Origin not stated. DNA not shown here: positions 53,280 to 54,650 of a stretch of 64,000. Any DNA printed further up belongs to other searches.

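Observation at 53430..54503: Single-polypeptide fusion of a DprA/SLOG-like Rossmann domain with an AbiGi-like domain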

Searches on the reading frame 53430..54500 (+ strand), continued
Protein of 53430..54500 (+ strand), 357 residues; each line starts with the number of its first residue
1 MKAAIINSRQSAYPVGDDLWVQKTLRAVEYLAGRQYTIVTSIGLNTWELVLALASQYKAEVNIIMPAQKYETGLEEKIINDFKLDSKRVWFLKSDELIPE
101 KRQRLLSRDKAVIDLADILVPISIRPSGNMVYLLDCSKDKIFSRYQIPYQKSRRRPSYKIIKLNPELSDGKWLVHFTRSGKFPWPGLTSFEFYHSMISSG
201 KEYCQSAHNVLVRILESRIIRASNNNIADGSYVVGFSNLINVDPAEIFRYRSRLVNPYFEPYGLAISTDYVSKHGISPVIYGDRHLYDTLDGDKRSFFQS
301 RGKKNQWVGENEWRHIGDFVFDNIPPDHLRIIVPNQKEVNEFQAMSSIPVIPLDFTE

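Call 24: find_encoding_contigs(protein=P0115, flank=6000, max_places=3)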
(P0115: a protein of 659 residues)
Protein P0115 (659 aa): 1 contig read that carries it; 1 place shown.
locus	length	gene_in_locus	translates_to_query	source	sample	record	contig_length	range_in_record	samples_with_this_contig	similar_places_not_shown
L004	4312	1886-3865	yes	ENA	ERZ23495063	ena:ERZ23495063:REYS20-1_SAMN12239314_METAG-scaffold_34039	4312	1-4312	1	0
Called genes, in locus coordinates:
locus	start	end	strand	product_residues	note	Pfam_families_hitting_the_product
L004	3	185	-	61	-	?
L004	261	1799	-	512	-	PF07494:Reg_prop (faint)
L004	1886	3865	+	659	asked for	-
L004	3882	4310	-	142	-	?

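Call 25: find_related_loci(query=A1, collection=genome_contigs, flank=6000)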
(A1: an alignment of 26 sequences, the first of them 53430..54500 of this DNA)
Query A1 (357 aa) in genome_contigs; peptide patterns used: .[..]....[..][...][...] (x = any residue, [..] = any of these).
42 stretches matched a pattern; 26 encode a relative of the query (tblastn E <= 1e-3); 26 distinct loci.
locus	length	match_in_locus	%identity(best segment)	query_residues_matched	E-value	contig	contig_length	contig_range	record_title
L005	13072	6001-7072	72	1-356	2e-151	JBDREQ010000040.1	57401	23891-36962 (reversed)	MAG: Candidatus Zixiibacteriota bacterium isolate MEGAHIT-group-1.322 k141_11020448, whole genome shotgun sequence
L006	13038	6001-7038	45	3-350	2e-99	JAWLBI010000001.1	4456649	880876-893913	MAG: Candidatus Zixiibacteriota bacterium isolate AC1.147 AC1.147.fa-1, whole genome shotgun sequence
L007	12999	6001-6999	46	3-334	2e-89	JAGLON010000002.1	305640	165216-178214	MAG: Candidatus Zixiibacteriota bacterium isolate RS_7_36 ROV157_7.bin.36.fa_2, whole genome shotgun sequence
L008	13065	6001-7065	43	2-353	2e-89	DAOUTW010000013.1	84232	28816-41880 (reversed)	MAG TPA_asm: Candidatus Zixiibacteriota bacterium isolate CSMAG_807 CSMAG_807_k141_301505_length_84232_cov_12.0000, whol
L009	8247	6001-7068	41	2-353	3e-82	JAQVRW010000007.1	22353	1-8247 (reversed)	MAG: Candidatus Zixiibacteriota bacterium isolate STF1_26 NODE_5514_length_22353_cov_2.485063_Sandtown_F1, whole genome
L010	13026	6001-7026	41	2-339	3e-81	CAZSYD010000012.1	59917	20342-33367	MAG TPA_asm: uncultured Ignavibacteriales bacterium isolate binchicken_co228_521 genome assembly, contig: NODE_495_lengt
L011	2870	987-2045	41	2-350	6e-82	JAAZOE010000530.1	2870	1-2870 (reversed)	MAG: Candidatus Zixiibacteriota bacterium isolate AS27yjCOA_31 188996_AS27, whole genome shotgun sequence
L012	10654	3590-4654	41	2-353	1e-77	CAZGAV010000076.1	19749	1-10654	MAG TPA_asm: uncultured Ignavibacteriales bacterium isolate binchicken_co150_3 genome assembly, contig: NODE_6016_length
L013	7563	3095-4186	38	2-353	1e-71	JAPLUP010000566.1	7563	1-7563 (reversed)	MAG: Candidatus Zixiibacteriota bacterium isolate LacPavin_0920_SED4_MAG_53_9 LacPavin_0920_SED4_scaffold_2016782, whole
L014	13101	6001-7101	37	2-356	5e-71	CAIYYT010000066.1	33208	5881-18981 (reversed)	uncultured bacterium isolate AlinenSedimentsCore2_bin-0496 genome assembly, contig: bin-0496:066/266, whole genome shotg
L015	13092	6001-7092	37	2-353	2e-68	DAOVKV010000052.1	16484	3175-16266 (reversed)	MAG TPA_asm: bacterium isolate CSMAG_1428 CSMAG_1428_k141_967422_length_16484_cov_18.0106, whole genome shotgun sequence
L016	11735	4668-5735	43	2-353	3e-89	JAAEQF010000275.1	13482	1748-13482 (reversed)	MAG: FCB group bacterium isolate Gpa_11 GpaG_CONTIG1555609, whole genome shotgun sequence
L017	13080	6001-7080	36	1-354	2e-63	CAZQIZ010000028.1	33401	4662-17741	MAG TPA_asm: uncultured Ignavibacteria bacterium isolate binchicken_co274_130 genome assembly, contig: NODE_3384_length_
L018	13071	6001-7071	36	4-354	2e-62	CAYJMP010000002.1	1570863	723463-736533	MAG TPA_asm: uncultured Ignavibacteria bacterium isolate ERP124720_co1_51 genome assembly, contig: NODE_2_length_1570863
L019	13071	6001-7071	35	3-351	6e-62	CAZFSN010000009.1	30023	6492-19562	MAG TPA_asm: uncultured Ignavibacteria bacterium isolate binchicken_co129_624 genome assembly, contig: NODE_4027_length_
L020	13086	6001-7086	34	2-353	5e-61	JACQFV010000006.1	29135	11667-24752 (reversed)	MAG: Candidatus Zixiibacteriota bacterium isolate NC_groundwater_1056_Pr1_S-0.65um_61_29 Montesol18_Sp65_coassembly_scaf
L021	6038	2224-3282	36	3-346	9e-61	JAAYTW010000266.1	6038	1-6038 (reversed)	MAG: Candidatus Zixiibacteriota bacterium isolate AS27yjCOA_100 128686_AS27, whole genome shotgun sequence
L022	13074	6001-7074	33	3-353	1e-53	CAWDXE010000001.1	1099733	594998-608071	MAG: uncultured candidate division Zixibacteria bacterium isolate MFD05942.bin.2.290 genome assembly, contig: contig_101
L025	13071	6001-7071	30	3-354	2e-50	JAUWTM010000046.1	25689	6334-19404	MAG: Planctomycetota bacterium isolate CSMAG_2580 CSMAG_2580_k127_1837793_length_25689_cov_11.0000, whole genome shotgun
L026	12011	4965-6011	36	2-346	1e-61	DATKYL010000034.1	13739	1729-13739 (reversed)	MAG TPA_asm: Acidobacteriota bacterium isolate SMAG_U14218 k141_1012317, whole genome shotgun sequence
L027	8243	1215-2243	29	4-340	3e-42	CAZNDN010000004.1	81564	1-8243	MAG TPA_asm: uncultured Fibrobacterota bacterium isolate binchicken_co17_439 genome assembly, contig: NODE_939_length_81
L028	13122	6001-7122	35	3-354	1e-61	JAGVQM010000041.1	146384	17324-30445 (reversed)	MAG: Candidatus Zixiibacteriota bacterium isolate DeMMO3_3 c_000000044546, whole genome shotgun sequence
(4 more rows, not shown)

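Call 54: search_protein_families(library=pfam, proteins=[L014:7244-9640:-, L014:9825-10295:-, L017:9302-12922:-, L017:5144-5998:+, L017:7339-8457:+, L018:5554-5964:+, L020:5536-5988:+, L025:7221-8108:+, L019:7229-8500:+, L028:4225-5853:+], max_evalue=0.0001)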
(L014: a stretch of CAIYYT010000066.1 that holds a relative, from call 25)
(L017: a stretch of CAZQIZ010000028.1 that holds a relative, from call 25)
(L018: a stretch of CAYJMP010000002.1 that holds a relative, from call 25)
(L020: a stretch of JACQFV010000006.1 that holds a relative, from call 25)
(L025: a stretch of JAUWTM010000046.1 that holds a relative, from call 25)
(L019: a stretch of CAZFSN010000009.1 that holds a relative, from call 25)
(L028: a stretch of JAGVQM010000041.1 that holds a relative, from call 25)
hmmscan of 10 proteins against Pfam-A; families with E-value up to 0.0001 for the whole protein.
L014:7244-9640:- (798 aa): 3 families
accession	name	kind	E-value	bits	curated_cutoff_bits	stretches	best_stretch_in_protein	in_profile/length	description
PF06739.17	SBBP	-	1.1e-59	198.5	20.5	6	351-387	1-38/38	Beta-propeller repeat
PF25778.1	DUF7948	-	8.2e-45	153.9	27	1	48-230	1-168/214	Domain of unknown function (DUF7948)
PF00404.24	Dockerin_1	-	2.6e-06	28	22.9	1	733-786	2-56/57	Dockerin type I domain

L014:9825-10295:- (156 aa): 0 families

L017:9302-12922:- (1206 aa): 0 families

L017:5144-5998:+ (285 aa): 0 families

L017:7339-8457:+ (373 aa): 0 families

L018:5554-5964:+ (137 aa): 1 family
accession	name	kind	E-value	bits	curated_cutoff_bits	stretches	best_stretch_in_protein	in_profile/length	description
PF00582.32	Usp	-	8.4e-30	104.6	24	1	1-136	1-141/141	Universal stress protein family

L020:5536-5988:+ (151 aa): 0 families

L025:7221-8108:+ (296 aa): 1 family
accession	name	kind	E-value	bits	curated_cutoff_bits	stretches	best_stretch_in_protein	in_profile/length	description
PF00701.28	DHDPS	-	9.1e-08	31.6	22.1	0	141-247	144-246/289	Dihydrodipicolinate synthetase family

L019:7229-8500:+ (424 aa): 0 families

L028:4225-5853:+ (543 aa): 1 family
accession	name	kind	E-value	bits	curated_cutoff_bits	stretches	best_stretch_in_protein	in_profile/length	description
PF00171.27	Aldedh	-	2.8e-105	353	23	1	59-512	10-449/461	Aldehyde dehydrogenase family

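Call 71: search_protein_families(library=pfam, proteins=[P0115, L027:801-2300:+, L022:4416-5930:-, L022:7482-10175:-, L019:5041-5721:-, L021:1251-1991:-, L018:4114-5541:+, L018:7152-8471:-, L015:5413-5781:+, L025:2326-5364:+], max_evalue=0.0001)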
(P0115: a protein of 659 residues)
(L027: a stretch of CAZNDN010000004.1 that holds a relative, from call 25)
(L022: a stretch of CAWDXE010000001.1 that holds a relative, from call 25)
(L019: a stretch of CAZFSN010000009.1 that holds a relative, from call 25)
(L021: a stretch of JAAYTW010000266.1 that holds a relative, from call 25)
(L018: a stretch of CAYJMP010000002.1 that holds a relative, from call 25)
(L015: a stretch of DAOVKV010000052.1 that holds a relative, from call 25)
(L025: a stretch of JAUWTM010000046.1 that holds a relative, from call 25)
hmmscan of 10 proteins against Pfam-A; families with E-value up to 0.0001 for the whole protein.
P0115 (659 aa): 0 families

L027:801-2300:+ (500 aa): 0 families

L022:4416-5930:- (504 aa): 1 family
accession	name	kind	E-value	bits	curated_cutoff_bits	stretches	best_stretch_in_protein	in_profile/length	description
PF01139.22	RtcB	-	5.2e-179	596.4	27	1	69-504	1-426/426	tRNA-splicing ligase RtcB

L022:7482-10175:- (897 aa): 1 family
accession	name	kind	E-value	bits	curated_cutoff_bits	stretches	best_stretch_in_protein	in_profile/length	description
PF00082.27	Peptidase_S8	-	4.8e-39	134.8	21.8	1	230-514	1-288/288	Subtilase family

L019:5041-5721:- (226 aa): 1 family
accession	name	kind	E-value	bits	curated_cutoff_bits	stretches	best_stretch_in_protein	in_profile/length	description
PF13709.12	DUF4159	-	1.7e-67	227.3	25.9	1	34-224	2-202/202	Domain of unknown function (DUF4159)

L021:1251-1991:- (246 aa): 4 families
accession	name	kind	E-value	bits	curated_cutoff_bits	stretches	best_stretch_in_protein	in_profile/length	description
PF00515.34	TPR_1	-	2.7e-09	36.9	27.8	0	26-48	6-28/34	Tetratricopeptide repeat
PF13414.12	TPR_11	-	3.9e-09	36.5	26.8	0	28-62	1-35/42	TPR repeat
PF13431.12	TPR_17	-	1.4e-07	31.7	24.4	0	180-212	1-33/34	Tetratricopeptide repeat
PF13181.12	TPR_8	-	4.7e-06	26.8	25.7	0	178-190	21-33/34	Tetratricopeptide repeat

L018:4114-5541:+ (476 aa): 1 family
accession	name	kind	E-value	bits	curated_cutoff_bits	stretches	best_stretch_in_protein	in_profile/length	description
PF01566.24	Nramp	-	1e-133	446.3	29.8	1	86-444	1-356/357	Natural resistance-associated macrophage protein-like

L018:7152-8471:- (439 aa): 1 family
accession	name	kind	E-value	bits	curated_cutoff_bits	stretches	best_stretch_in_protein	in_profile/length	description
PF01569.27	PAP2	-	4e-09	36.7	27.2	1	322-429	18-118/130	PAP2 superfamily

L015:5413-5781:+ (123 aa): 0 families

L025:2326-5364:+ (1013 aa): 2 families
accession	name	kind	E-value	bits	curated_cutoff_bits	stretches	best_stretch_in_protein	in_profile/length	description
PF03781.23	FGE-sulfatase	-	1.2e-36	127.1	23.3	1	764-1008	7-254/255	Sulfatase-modifying factor enzyme 1-like domain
PF05547.17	Peptidase_M6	-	1.1e-05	25.3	22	1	285-318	228-263/294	Immune inhibitor A peptidase M6, catalytic domain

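Call 97: search_protein_families(library=padloc, alignment_id=A6, max_evalue=0.00001)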
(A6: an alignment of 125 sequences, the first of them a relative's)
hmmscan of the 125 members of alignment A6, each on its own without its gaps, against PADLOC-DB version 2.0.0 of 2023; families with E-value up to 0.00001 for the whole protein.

A. member 1, L003:1224-2126:- (301 aa): 0 families

B. families by the number of members that match (of 125 scanned): 16 families
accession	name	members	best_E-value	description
PDLC04135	mad3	2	4.6e-34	mads_3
PDLC04140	mad8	2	9.1e-16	mads_8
PDLC02980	AriA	2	2.9e-10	-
PDLC05014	PDC-S41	1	2e-19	-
PDLC04134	mad2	1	3.7e-19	mads_2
PDLC03014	subtilase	1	4.9e-17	-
PDLC02372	Nhi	1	9.3e-12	-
PDLC02350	AbiO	1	1.6e-11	AbiO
PDLC02919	HEAT-ARM_XIII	1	2.5e-09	-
PDLC04175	HEC-01A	1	4.9e-07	-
PDLC01879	CARF3--CARF_TM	1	6.9e-07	-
PDLC02335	AbiLi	1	4.7e-06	AbiLi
PDLC04164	AriA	1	4.8e-06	-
PDLC02914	ATPase-Toprim_I-B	1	5.1e-06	-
PDLC04213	HEC-02A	1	5.6e-06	-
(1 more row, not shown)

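Call 104: search_solved_structures(query=L026:3453-4847:+, max_evalue=0.01)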
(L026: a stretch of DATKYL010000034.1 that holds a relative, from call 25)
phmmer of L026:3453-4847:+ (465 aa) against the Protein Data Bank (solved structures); distinct sequences matched with E-value up to 0.01: 0.

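Call 105: search_solved_structures(query=L017:5144-5998:+, max_evalue=1)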
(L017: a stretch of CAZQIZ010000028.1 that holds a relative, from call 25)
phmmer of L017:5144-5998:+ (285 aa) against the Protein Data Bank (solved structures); distinct sequences matched with E-value up to 1: 5.
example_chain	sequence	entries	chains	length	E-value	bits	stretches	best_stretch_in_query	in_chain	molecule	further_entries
7sqc_A0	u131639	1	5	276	0.16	14.3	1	128-175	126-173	FAP219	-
8jva_D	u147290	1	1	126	0.44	12.8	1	14-93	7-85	nanobody N235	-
2yd9_A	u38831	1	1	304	0.68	12.2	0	48-70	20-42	RECEPTOR-TYPE TYROSINE-PROTEIN PHOSPHATASE S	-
2yd3_A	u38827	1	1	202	0.72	12.2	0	48-71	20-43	RECEPTOR-TYPE TYROSINE-PROTEIN PHOSPHATASE S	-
2yd2_A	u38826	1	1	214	0.82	12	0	48-71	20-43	RECEPTOR-TYPE TYROSINE-PROTEIN PHOSPHATASE S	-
